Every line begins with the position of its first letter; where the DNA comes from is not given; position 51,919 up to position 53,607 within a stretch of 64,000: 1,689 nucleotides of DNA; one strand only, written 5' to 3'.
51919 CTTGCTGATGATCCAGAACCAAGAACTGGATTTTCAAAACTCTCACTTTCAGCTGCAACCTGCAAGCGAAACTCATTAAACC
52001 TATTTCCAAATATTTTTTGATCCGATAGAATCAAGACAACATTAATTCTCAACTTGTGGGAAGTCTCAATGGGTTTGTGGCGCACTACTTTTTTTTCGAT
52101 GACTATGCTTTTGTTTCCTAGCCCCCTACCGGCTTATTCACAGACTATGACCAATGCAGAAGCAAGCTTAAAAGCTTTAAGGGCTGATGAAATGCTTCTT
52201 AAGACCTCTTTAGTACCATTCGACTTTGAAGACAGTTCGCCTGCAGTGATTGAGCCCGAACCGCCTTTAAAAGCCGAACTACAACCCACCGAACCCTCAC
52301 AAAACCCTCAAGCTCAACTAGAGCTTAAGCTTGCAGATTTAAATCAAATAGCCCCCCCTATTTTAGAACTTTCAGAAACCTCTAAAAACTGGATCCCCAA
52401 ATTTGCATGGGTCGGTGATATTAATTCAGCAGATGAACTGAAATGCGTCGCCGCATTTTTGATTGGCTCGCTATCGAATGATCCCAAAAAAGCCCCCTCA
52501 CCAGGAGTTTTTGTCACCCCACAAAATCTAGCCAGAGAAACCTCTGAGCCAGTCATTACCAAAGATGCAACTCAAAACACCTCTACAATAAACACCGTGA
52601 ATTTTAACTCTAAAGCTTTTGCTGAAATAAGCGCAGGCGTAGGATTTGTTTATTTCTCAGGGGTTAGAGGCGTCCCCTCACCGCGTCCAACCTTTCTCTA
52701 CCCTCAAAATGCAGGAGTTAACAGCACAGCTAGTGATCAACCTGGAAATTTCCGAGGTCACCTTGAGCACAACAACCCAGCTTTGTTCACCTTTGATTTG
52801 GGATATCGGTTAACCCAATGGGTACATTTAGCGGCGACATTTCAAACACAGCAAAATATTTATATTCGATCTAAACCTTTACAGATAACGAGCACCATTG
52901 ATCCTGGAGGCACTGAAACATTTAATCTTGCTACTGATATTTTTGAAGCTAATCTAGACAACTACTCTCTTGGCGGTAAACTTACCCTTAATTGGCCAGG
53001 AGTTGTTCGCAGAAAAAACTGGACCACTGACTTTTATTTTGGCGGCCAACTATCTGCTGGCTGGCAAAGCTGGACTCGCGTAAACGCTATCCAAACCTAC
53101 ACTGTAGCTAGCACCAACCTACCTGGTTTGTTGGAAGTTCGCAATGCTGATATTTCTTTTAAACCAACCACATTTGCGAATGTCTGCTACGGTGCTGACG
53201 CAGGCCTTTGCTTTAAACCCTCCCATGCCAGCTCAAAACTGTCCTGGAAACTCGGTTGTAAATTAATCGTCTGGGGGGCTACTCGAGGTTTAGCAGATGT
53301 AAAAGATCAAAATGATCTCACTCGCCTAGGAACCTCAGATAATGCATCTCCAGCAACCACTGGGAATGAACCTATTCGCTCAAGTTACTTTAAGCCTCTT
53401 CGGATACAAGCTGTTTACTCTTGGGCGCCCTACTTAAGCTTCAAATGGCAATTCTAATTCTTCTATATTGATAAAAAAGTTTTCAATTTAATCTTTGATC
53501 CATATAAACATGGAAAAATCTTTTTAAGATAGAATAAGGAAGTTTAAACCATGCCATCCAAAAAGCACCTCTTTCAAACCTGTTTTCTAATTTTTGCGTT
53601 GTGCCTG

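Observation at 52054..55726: Three tandem paralogous beta-barrel OMP candidates with a shared WQSWT signature, closed by a strong terminator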

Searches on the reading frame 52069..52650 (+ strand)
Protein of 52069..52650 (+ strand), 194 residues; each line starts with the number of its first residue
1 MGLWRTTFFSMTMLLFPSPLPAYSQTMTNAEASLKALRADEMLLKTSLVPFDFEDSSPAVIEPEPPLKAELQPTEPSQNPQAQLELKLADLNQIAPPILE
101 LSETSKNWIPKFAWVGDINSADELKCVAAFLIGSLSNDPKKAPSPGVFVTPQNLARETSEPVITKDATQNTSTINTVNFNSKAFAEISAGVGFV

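Call 76: search_protein_families(library=pfam, proteins=[window:52069-52650:+], max_evalue=10)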
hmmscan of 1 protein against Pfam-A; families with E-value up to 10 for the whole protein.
window:52069-52650:+ (194 aa): 1 family
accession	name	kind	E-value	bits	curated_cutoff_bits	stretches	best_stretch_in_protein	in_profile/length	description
PF02532.19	PsbI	-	0.15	12.5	27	1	127-144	16-33/36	Photosystem II reaction centre I protein (PSII 4.8 kDa protein)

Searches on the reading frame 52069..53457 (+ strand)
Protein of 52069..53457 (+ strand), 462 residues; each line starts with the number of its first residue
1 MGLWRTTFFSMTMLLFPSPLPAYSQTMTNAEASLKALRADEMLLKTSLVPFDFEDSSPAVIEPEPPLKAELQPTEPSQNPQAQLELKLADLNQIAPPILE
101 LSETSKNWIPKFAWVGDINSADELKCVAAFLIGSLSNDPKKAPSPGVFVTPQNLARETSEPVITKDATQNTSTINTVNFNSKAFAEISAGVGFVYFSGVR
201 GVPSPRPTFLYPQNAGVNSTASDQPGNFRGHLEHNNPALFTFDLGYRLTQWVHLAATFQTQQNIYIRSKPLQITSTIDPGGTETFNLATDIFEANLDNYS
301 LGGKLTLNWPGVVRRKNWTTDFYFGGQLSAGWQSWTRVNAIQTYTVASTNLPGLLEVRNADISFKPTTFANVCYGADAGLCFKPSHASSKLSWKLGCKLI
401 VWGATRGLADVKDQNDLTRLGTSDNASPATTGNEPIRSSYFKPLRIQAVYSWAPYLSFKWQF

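Call 7: search_protein_families(library=pfam, proteins=[window:52069-53457:+], max_evalue=1)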
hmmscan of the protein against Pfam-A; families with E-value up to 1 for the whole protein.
window:52069-53457:+ (462 aa): 0 families

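Call 8: search_protein_families(library=ncbifam, proteins=[window:52069-53457:+], max_evalue=1)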
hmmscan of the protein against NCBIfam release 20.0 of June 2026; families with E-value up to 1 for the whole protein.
window:52069-53457:+ (462 aa): 0 families

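Call 15: search_solved_structures(query=A1, max_evalue=10)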
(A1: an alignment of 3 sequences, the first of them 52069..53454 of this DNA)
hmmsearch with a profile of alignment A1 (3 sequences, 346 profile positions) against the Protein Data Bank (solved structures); distinct sequences matched with E-value up to 10: 0.
